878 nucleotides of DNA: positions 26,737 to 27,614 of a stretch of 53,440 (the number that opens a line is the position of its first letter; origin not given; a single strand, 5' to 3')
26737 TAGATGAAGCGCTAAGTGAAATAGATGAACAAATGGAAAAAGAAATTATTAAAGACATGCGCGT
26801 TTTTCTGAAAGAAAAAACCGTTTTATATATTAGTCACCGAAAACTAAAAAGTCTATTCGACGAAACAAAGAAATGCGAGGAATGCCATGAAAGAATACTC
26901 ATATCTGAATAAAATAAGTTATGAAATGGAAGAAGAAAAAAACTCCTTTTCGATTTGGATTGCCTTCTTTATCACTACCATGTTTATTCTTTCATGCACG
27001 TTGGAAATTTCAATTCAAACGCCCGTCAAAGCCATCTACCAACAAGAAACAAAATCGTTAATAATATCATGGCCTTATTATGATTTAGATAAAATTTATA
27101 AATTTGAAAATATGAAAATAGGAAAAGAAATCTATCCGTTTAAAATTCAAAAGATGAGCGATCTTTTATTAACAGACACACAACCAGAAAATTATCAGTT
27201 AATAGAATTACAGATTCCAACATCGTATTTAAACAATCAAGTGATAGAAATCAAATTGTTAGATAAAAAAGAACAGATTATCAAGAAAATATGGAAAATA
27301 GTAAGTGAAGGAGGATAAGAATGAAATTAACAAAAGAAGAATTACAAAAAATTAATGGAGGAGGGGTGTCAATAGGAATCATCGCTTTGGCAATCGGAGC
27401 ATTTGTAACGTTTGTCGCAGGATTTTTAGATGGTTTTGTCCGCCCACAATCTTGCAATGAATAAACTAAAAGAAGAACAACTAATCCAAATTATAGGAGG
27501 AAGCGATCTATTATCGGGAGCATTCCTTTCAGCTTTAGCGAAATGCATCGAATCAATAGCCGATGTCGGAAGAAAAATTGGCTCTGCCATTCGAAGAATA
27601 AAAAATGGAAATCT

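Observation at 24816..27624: Two unannotated, overlapping double-glycine-leader peptide genes behind a C39-ABC exporter: a candidate two-peptide bacteriocin with a minimal locus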

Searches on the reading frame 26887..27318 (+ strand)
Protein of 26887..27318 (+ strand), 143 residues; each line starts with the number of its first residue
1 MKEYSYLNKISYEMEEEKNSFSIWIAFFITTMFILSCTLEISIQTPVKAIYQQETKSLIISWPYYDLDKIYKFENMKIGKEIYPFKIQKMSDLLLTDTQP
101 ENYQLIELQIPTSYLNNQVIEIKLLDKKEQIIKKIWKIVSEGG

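Call 3: search_protein_families(library=pfam, proteins=[window:26887-27318:+], max_evalue=1)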
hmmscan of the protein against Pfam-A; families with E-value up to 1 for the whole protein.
window:26887-27318:+ (143 aa): 2 families
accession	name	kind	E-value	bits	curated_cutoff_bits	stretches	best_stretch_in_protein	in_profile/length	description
PF17802.7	SpaA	-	0.029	15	23.1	1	94-131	45-83/91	Prealbumin-like fold domain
PF06775.19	Seipin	-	0.085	13.2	25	1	21-132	2-92/196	Putative adipose-regulatory protein (Seipin)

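Call 4: search_protein_families(library=ncbifam, proteins=[window:26887-27318:+], max_evalue=1)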
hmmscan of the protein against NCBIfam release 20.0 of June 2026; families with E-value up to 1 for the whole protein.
window:26887-27318:+ (143 aa): 0 families

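Call 16: find_homologous_proteins(query=window:26887-27318:+, max_evalue=1)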
Query window:26887-27318:+ (143 aa): 1 proteins with E <= 1 among 26 candidates.
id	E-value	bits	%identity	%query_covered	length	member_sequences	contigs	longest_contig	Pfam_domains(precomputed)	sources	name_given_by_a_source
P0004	5.1e-77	274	100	91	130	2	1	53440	-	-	-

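Call 19: search_protein_families(library=padloc, proteins=[window:26887-27318:+], max_evalue=0.1)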
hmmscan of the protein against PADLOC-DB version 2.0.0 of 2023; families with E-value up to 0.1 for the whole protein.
window:26887-27318:+ (143 aa): 0 families

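Call 31: predict_structure(protein=window:26887-27315:+)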
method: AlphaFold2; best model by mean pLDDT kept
length: 143 residues; sequences in the alignment: 1
mean_pLDDT: 60.2   pTM: 0.45
mean pLDDT of the five models: 60.2, 54.4, 50.2, 47.7, 39.3
residues with pLDDT >= 90: 0; 70-90: 27; 50-70: 91; < 50: 25
segments of 3 or more residues with pLDDT < 50: 35-44, 94-100, 140-143
pLDDT, mean of each block of 10 residues (from residue 1): 54 59 60 44 53 72 65 67 70 49 69 65 66 57 36
secondary structure, 60 per line:
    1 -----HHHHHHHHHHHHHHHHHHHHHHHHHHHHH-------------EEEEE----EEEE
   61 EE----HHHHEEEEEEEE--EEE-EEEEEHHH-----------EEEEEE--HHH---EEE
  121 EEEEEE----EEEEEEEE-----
elements in order: H6-34 E48-52 E57-62 H67-70 E71-78 E81-83 E85-89 E104-109 E118-126 E131-138

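Call 53: search_protein_families(library=pfam, alignment_id=A3, max_evalue=1)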
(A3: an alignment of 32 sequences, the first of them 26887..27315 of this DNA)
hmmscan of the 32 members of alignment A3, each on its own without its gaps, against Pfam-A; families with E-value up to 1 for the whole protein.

A. member 1, window:26887-27315:+ (143 aa): 2 families
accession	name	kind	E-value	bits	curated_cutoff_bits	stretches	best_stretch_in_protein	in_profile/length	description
PF17802.7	SpaA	-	0.029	15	23.1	1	94-131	45-83/91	Prealbumin-like fold domain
PF06775.19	Seipin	-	0.085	13.2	25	1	21-132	2-92/196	Putative adipose-regulatory protein (Seipin)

B. families by the number of members that match (of 32 scanned): 36 families (the first 25 are shown)
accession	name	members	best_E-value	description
PF10538.15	ITAM_Cys-rich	1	0.003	Hantavirus ITAM motif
PF09971.14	DUF2206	1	0.0036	Predicted membrane protein (DUF2206)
PF13800.11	Sigma_reg_N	1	0.0044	Sigma factor regulator N-terminal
PF11337.13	DUF3139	1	0.0078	Protein of unknown function (DUF3139)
PF15957.10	Comm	1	0.01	Commissureless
PF23665.1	CDCP1_CUB_6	1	0.013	CDCP1 CUB domain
PF24061.1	LBD_receptor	1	0.016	Putative ionotropic receptor, ligand binding domain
PF12051.14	DUF3533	1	0.016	Protein of unknown function (DUF3533)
PF14143.11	YrhC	1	0.026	YrhC-like protein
PF17802.7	SpaA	1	0.029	Prealbumin-like fold domain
PF06668.17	ITI_HC_C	1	0.029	Inter-alpha-trypsin inhibitor heavy chain C-terminus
PF06129.17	Chordopox_G3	1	0.032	Chordopoxvirus G3 protein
PF03412.21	Peptidase_C39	1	0.033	Peptidase C39 family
PF02374.21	ArsA_ATPase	1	0.041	Anion-transporting ATPase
PF24077.1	IgA0_D2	1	0.044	Immunoglobulin A1 protease autotransporter domain 2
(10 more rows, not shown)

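Call 54: search_solved_structures(query=A3, max_evalue=10, show_alignments=2)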
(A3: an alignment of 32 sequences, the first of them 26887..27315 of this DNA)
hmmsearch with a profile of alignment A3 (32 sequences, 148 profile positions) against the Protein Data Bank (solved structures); distinct sequences matched with E-value up to 10: 6.
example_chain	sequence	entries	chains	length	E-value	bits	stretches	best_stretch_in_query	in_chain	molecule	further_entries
4hv0_A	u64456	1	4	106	0.038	17.1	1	73-145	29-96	AvtR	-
2mnj_B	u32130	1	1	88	0.097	15.8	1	77-141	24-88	Protein interacting with Hsp90 1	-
9uzo_E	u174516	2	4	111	0.17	14.9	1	27-73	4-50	Entry-fusion complex protein OPG086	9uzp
4cgu_B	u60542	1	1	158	0.37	13.9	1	77-141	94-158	PROTEIN INTERACTING WITH HSP90 1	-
6hum_S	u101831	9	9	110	1.4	12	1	9-71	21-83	Tlr0636 protein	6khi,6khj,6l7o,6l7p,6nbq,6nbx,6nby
8qvn_A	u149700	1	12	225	2.6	11.1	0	15-40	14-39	Gap junction protein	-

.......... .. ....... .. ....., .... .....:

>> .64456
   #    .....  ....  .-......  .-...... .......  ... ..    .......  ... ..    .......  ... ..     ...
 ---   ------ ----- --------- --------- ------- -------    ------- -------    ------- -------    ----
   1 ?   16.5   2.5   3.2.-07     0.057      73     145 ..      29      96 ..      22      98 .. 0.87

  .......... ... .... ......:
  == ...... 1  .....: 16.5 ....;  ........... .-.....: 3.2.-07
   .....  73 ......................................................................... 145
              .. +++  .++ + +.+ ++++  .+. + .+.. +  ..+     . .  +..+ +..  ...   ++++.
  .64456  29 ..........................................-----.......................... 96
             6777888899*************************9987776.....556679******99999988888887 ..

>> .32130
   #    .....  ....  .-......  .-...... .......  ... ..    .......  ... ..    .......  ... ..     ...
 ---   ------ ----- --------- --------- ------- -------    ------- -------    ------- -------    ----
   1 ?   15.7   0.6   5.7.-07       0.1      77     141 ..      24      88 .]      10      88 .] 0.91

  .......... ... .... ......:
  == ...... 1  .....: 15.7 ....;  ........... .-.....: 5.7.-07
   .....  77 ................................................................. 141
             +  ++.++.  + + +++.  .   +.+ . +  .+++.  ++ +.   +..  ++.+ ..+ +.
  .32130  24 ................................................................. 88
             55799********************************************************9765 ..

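Call 73: fold_search(model_id=the predicted structure, library=pdb)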
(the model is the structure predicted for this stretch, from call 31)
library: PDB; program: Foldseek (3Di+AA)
matches with E <= 10: 1478; with E <= 0.001: 0
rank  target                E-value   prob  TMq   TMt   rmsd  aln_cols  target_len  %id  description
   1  1eba_B                3.2e-03  1.00  0.35  0.27   8.3       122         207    9  COMPLEX BETWEEN THE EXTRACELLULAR DOMAIN OF ERYTHROPOIETIN (EPO) RECEPTOR [EBP] AND AN INACTIVE PEPTIDE [EMP33] CONTAI (released 1998-11-11)
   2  9ejh_B                6.5e-03  1.00  0.36  0.29   7.7       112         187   13  Peptide-independent T cell receptor recognition of HLA-DQ2 (released 2025-03-26)
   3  4eee_C                2.6e-02  0.94  0.31  0.36   9.2       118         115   15  Crystal Structure of YLDV 14L IL-18 Binding Protein in Complex with Human IL-18 (released 2012-09-26)
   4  2jix_B                3.5e-02  0.97  0.35  0.26   5.2       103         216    8  Crystal structure of ABT-007 FAB fragment with the soluble domain of EPO receptor (released 2007-07-10)
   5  4eee_A                3.6e-02  0.92  0.31  0.36   8.5       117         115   15  Crystal Structure of YLDV 14L IL-18 Binding Protein in Complex with Human IL-18 (released 2012-09-26)
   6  6moi_B                3.9e-02  0.98  0.34  0.26   4.9        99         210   10  Dimeric DARPin C_angle_R5 complex with EpoR (released 2019-06-05)
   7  4ekx_C                4.1e-02  0.98  0.36  0.47   5.7       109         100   13  Crystal Structure of YLDV 14L IL-18 Binding Protein in Complex with Human IL-18 (released 2012-09-26)
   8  2l3b_MODEL_1_A        4.1e-02  0.92  0.34  0.36  10.7       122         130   13  Solution NMR structure of the BT_0084 lipoprotein from Bacteroides thetaiotaomicron, Northeast Structural Geno (released 2010-11-10)
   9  1cn4_A                5.0e-02  0.98  0.36  0.26   4.6       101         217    9  ERYTHROPOIETIN COMPLEXED WITH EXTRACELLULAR DOMAINS OF ERYTHROPOIETIN RECEPTOR (released 1999-08-11)
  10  2ian_G                5.0e-02  0.96  0.32  0.27   6.2       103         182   11  Structural basis for recognition of mutant self by a tumor-specific, MHC class II-restricted TCR (released 2007-04-03)
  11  6mol_B                5.6e-02  0.96  0.33  0.25   5.2        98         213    9  Monoextended DARPin M_R12 complex with EpoR (released 2019-06-05)
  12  4y5v_F                5.9e-02  0.96  0.34  0.26   5.1       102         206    7  Diabody 305 complex with EpoR (released 2015-04-29)
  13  4dw2_L                5.9e-02  0.95  0.36  0.27   5.6       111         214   11  The crystal structure of uPA in complex with the Fab fragment of mAb-112 (released 2013-01-16)
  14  3o11_H                5.9e-02  0.84  0.31  0.22   8.3       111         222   15  Anti-beta-amyloid antibody c706 fab in space group c2 (released 2010-09-08)
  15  3rtl_A                6.3e-02  0.95  0.33  0.39   5.9       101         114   11  Staphylococcus aureus heme-bound IsdB-N2 (released 2011-05-18)
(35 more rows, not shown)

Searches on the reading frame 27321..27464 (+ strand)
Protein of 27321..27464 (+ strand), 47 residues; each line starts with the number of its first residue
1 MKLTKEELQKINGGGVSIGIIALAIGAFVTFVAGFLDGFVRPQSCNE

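Call 3: search_protein_families(library=pfam, proteins=[window:27321-27464:+], max_evalue=1)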
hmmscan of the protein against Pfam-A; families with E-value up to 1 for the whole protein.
window:27321-27464:+ (47 aa): 2 families
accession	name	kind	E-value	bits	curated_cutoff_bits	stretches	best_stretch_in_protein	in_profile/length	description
PF10439.15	Bacteriocin_IIc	-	0.015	15.7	27.1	1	3-28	7-41/59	Bacteriocin class II with double-glycine leader peptide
PF03047.20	ComC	-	0.039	14.2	20.4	1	3-18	13-28/31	COMC family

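Call 4: search_protein_families(library=ncbifam, proteins=[window:27321-27464:+], max_evalue=1)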
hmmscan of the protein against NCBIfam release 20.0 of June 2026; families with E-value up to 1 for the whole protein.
window:27321-27464:+ (47 aa): 8 families
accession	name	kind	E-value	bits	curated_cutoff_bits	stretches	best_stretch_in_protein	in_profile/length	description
TIGR03949.1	bact_IIb_cerein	subfamily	1.4e-07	31.1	21.5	1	2-38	3-44/45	class IIb bacteriocin, lactobin A/cerein 7B family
NF038034.1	lactGbeta_entB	subfamily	3.2e-05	24.1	37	1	3-40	1-37/38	lactococcin G-beta/enterocin 1071B family bacteriocin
NF047798.1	leader_Chryseo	domain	0.0047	17.1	23.5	1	2-14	6-18/18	bacteriocin-like protein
TIGR01847.1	bacteriocin_sig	domain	0.013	16.1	15.7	1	2-14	3-15/15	bacteriocin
NF038035.1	lactGalph_entA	subfamily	0.013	15.6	37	1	3-16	1-15/35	lactococcin G-alpha/enterocin 1071A family bacteriocin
NF033456.1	RiPP_CCRG-2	domain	0.027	14.4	24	1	3-15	6-18/18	CCRG-2 family RiPP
NF033772.1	pheromone_VP1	equivalog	0.03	14.5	85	1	1-21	10-31/65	peptide pheromone VP1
NF033214.1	ComC_Streptocco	equivalog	0.036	13.7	50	1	2-15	12-25/41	competence-stimulating peptide ComC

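Call 19: search_protein_families(library=padloc, proteins=[window:27321-27464:+], max_evalue=0.1)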
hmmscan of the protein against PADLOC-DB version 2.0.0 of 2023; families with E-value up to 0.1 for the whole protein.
window:27321-27464:+ (47 aa): 0 families

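Call 21: find_homologous_proteins(query=window:27321-27464:+, max_evalue=10)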
Query window:27321-27464:+ (47 aa): 1 proteins with E <= 10 among 1 candidates.
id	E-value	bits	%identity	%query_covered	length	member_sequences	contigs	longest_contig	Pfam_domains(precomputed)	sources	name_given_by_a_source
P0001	1.6e-22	94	100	100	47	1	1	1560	-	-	-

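Call 66: search_protein_families(library=ncbifam, alignment_id=A4, max_evalue=0.0001)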
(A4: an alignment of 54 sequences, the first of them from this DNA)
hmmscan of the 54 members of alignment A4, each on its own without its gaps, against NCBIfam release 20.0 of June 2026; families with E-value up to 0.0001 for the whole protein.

A. member 1, seq(47 aa): 2 families
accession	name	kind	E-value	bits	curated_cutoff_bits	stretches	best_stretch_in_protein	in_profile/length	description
TIGR03949.1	bact_IIb_cerein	subfamily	1.4e-07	31.1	21.5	1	2-38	3-44/45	class IIb bacteriocin, lactobin A/cerein 7B family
NF038034.1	lactGbeta_entB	subfamily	3.2e-05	24.1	37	1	3-40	1-37/38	lactococcin G-beta/enterocin 1071B family bacteriocin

B. families by the number of members that match (of 54 scanned): 3 families
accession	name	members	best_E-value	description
TIGR03949.1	bact_IIb_cerein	22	1e-07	class IIb bacteriocin, lactobin A/cerein 7B family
NF038034.1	lactGbeta_entB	6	5.3e-06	lactococcin G-beta/enterocin 1071B family bacteriocin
NF047798.1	leader_Chryseo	1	8.4e-05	bacteriocin-like protein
